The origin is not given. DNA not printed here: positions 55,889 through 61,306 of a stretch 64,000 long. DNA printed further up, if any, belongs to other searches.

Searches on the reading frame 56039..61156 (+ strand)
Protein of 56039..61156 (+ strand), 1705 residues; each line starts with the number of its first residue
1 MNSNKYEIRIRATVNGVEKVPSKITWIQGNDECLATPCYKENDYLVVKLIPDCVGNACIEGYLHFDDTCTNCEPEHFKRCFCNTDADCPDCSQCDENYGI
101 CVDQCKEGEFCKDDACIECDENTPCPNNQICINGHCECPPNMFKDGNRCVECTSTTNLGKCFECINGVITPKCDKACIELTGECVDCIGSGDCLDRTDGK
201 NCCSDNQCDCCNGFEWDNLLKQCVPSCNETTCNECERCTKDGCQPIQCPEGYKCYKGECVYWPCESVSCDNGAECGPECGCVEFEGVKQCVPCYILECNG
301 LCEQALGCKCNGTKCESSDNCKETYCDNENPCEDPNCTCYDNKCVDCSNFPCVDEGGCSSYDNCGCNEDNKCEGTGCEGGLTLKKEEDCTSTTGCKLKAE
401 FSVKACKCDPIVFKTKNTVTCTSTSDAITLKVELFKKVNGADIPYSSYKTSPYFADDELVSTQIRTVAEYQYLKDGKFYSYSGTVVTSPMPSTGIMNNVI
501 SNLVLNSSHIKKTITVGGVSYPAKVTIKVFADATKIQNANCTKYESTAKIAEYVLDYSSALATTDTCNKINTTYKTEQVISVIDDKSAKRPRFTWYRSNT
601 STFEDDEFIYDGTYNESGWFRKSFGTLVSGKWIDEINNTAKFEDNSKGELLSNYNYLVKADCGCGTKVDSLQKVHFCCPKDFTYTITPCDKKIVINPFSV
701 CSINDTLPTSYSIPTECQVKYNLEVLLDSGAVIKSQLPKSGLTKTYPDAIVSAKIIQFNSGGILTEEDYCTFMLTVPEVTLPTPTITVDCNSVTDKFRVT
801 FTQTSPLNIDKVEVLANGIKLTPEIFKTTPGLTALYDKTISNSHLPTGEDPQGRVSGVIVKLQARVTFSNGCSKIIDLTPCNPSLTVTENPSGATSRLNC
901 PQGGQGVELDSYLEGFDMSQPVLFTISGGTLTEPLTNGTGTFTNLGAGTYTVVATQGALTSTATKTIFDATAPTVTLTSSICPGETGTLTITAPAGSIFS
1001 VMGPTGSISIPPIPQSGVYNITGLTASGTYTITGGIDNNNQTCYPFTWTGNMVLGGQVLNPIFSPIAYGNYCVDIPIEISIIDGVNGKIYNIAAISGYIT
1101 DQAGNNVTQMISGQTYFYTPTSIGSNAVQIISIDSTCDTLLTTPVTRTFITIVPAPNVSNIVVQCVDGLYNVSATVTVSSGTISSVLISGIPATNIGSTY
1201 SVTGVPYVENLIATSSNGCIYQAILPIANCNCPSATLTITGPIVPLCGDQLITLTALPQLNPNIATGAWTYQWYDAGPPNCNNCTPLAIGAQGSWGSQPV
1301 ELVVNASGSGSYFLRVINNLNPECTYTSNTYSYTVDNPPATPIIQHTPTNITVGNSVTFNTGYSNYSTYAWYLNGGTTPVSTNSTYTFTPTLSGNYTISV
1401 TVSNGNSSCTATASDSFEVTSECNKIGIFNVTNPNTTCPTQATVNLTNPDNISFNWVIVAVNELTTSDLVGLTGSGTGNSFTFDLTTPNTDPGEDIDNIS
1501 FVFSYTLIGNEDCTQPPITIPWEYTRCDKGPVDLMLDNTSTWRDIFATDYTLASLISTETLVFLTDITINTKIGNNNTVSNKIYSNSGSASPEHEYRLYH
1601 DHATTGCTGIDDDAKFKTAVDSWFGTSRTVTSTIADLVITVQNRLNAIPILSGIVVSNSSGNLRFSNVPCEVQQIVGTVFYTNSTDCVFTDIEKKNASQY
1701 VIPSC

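Call 15: search_protein_families(library=phrogs, proteins=[window:56039-61156:+], max_evalue=0.001)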
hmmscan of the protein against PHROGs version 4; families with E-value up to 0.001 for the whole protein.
window:56039-61156:+ (1705 aa): 0 families

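Call 64: search_dna_similar(query=window:56039-61156:+, collection=phages, mode=protein, max_rows=8)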
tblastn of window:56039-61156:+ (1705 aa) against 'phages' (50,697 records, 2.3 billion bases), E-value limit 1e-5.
No match.

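Call 66: search_protein_families(library=pfam, proteins=[window:56039-61156:+], max_evalue=0.01)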
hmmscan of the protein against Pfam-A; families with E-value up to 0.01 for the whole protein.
window:56039-61156:+ (1705 aa): 3 families
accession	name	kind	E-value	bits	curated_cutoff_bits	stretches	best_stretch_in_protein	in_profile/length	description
PF00801.26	PKD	-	1.2e-05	25.6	23.5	1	1348-1413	8-76/80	PKD domain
PF16820.11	PKD_3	-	1.5e-05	25.2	26.3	1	1351-1404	15-68/68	PKD-like domain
PF18911.6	PKD_4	-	3.1e-05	24.4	27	1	1340-1419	2-85/85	PKD domain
